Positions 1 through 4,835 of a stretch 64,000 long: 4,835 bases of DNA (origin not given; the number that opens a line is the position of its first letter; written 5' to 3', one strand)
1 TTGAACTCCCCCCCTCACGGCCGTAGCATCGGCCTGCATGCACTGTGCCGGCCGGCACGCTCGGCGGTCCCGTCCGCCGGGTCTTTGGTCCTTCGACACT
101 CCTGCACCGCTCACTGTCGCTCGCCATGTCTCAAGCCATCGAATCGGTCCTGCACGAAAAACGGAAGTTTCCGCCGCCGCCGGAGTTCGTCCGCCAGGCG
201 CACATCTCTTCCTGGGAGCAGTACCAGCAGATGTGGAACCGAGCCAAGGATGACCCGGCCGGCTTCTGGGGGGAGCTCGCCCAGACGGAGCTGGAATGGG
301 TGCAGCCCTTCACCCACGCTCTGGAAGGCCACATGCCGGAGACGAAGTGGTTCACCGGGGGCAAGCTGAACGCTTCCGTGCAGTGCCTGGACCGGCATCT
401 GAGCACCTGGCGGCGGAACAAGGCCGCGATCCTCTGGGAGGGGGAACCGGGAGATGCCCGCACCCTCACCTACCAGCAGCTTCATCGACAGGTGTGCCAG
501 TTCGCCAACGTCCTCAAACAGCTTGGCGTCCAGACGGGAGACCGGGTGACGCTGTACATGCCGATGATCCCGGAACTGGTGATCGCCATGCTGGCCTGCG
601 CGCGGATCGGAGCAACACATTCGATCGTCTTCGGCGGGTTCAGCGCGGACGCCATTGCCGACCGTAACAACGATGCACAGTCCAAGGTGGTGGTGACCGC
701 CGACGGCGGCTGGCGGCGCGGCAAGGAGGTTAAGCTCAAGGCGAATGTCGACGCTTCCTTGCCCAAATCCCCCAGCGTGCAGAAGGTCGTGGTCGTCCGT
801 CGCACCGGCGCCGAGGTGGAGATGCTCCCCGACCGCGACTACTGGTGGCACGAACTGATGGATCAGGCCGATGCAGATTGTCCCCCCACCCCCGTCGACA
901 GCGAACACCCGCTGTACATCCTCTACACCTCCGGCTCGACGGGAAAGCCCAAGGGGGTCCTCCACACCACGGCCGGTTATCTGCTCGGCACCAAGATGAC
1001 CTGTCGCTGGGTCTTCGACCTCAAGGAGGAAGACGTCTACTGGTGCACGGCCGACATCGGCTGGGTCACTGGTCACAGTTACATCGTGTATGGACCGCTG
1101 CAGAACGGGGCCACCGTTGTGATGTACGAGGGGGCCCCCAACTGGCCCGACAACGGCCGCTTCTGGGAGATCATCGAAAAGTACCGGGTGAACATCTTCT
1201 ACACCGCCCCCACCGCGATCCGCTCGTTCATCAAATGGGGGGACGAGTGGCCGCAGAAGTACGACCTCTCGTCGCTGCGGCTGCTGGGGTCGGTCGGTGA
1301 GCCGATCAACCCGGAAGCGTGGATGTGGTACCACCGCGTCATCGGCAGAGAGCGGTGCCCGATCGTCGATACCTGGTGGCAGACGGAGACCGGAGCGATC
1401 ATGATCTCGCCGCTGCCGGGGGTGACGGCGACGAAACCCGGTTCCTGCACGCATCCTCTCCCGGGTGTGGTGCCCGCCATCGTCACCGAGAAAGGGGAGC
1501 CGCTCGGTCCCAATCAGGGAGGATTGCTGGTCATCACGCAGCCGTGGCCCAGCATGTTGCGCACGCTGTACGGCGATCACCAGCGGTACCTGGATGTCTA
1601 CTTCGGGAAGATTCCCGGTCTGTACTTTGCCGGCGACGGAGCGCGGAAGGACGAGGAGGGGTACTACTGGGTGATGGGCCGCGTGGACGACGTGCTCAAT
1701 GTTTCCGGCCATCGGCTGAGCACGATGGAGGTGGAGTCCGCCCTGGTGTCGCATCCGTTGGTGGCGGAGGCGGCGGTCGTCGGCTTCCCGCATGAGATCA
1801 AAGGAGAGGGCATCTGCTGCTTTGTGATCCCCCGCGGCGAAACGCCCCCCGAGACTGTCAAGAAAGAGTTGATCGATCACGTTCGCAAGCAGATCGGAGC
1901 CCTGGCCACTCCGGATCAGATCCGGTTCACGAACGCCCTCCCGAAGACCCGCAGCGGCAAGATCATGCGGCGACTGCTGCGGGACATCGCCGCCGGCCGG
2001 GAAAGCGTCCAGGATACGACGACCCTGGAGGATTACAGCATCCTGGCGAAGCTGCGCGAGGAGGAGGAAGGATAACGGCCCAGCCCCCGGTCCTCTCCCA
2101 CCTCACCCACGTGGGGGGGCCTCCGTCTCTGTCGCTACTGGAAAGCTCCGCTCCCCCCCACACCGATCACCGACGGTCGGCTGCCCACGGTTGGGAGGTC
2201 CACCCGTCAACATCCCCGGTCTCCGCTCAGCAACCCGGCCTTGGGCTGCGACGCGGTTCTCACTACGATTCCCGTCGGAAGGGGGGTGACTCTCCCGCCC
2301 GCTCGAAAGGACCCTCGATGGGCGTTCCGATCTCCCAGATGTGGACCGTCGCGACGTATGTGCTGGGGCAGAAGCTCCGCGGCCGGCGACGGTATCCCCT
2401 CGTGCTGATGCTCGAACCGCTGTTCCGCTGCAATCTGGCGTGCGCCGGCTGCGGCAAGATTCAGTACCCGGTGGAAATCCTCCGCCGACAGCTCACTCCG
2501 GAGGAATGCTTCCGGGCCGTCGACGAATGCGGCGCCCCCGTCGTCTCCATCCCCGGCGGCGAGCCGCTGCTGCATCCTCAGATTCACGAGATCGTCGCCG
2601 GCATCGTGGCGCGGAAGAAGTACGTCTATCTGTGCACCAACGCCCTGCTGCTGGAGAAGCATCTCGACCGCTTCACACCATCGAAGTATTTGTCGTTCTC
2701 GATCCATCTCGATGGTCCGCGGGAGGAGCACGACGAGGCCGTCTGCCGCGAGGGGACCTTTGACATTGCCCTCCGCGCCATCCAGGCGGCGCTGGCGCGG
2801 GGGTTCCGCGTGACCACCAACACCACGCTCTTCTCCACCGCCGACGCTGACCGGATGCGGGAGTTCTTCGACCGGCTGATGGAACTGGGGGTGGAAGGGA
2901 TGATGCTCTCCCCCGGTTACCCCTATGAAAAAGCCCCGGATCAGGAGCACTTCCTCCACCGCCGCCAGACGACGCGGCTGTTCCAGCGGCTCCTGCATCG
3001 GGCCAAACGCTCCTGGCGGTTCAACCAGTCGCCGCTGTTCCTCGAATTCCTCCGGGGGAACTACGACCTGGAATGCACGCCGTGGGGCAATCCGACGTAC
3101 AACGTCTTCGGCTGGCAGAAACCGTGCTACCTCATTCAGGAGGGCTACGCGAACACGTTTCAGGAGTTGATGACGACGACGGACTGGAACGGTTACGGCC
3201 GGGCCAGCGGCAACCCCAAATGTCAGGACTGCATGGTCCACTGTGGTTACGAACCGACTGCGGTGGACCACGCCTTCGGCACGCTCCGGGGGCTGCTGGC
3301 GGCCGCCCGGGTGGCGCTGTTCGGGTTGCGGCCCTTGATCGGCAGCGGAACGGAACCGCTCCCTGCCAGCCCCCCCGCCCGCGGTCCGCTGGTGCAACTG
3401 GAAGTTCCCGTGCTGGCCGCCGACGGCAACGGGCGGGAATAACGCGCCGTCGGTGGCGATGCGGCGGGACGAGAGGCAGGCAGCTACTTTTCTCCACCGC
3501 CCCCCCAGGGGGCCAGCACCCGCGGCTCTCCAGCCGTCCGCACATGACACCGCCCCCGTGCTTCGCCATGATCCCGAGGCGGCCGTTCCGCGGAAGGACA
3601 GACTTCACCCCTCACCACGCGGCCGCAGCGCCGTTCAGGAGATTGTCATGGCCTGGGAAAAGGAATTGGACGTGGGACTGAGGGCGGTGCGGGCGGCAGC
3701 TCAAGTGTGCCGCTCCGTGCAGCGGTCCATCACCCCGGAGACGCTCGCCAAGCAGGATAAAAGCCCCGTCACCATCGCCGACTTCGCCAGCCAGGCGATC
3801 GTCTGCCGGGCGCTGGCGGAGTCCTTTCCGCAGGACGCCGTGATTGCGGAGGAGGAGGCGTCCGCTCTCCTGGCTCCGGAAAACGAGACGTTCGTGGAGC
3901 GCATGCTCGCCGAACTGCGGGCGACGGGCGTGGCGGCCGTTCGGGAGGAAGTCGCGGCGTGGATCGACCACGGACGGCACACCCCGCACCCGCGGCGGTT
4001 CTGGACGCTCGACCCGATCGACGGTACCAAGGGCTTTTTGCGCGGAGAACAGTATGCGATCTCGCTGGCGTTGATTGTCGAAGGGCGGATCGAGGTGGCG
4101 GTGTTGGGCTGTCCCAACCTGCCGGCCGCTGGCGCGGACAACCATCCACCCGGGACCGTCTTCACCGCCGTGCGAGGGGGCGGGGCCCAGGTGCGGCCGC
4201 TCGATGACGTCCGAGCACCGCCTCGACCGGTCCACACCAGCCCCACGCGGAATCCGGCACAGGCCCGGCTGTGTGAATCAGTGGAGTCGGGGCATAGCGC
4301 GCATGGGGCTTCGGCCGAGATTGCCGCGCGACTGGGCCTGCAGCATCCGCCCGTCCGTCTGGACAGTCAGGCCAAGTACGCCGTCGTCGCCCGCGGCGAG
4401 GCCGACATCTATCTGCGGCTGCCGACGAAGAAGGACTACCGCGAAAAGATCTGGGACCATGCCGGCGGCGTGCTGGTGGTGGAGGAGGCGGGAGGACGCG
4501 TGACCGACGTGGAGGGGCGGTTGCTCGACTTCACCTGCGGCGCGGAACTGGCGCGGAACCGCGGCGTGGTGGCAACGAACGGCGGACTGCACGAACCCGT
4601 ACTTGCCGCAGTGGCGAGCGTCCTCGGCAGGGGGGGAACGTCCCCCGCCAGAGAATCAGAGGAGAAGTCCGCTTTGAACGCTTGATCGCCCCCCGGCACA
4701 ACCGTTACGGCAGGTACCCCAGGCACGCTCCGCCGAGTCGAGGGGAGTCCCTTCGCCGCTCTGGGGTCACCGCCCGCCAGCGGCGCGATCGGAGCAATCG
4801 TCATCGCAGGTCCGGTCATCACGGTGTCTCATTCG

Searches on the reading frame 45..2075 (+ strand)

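Call 13: search_protein_families(library=pfam, proteins=[window:45-2075:+], max_evalue=0.00001)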
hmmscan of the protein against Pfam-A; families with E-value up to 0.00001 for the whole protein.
window:45-2075:+ (676 aa): 3 families
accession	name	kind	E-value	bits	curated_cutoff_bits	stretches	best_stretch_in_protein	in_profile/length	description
PF00501.34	AMP-binding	-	3.4e-93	312.9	29.9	1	123-501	9-378/384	AMP-binding enzyme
PF13193.12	AMP-binding_C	-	3.5e-28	98.8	24.5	1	562-639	1-76/76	AMP-binding enzyme C-terminal domain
PF16177.11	ACAS_N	-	4.5e-19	68.4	27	1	60-114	1-55/55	Acetyl-coenzyme A synthetase N-terminus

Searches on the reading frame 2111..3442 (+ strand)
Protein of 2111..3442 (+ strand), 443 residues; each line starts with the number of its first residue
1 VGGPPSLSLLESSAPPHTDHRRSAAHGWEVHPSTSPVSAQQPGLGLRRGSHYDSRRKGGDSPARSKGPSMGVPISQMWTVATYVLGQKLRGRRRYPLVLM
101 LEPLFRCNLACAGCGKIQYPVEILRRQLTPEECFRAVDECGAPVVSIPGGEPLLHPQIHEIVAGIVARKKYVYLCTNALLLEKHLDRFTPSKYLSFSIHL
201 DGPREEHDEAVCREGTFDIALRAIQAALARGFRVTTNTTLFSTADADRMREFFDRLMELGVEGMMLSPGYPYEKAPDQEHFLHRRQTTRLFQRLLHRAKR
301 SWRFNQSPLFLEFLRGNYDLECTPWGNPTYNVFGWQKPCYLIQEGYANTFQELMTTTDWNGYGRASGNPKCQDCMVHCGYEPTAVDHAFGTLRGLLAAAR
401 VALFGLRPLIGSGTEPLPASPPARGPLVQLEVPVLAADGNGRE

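Call 13: search_protein_families(library=pfam, proteins=[window:2111-3442:+], max_evalue=0.00001)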
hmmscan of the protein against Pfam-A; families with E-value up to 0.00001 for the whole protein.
window:2111-3442:+ (443 aa): 2 families
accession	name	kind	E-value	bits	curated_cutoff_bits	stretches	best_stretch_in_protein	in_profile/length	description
PF11946.13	DUF3463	-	4.9e-58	195.2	31.3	1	264-394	1-130/134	Domain of unknown function (DUF3463)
PF04055.27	Radical_SAM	-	8.6e-23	81.8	29.5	1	104-255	4-165/166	Radical SAM superfamily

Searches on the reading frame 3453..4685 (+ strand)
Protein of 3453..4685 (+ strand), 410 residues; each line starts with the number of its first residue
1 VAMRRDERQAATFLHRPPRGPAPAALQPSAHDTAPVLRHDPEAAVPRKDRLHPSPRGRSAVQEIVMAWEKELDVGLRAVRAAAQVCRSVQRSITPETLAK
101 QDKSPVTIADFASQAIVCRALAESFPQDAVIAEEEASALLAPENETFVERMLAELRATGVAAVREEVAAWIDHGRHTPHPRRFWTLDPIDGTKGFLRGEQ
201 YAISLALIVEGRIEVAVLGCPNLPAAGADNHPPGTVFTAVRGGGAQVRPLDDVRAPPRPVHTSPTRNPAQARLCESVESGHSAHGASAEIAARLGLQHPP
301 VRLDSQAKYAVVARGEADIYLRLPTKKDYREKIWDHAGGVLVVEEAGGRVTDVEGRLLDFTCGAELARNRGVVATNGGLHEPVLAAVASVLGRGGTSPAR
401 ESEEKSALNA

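Call 13: search_protein_families(library=pfam, proteins=[window:3453-4685:+], max_evalue=0.00001)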
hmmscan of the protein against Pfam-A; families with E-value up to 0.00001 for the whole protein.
window:3453-4685:+ (410 aa): 1 family
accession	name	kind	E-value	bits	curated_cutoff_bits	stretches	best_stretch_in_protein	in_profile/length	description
PF00459.30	Inositol_P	-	6.2e-49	167.3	27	1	77-388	11-267/271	Inositol monophosphatase family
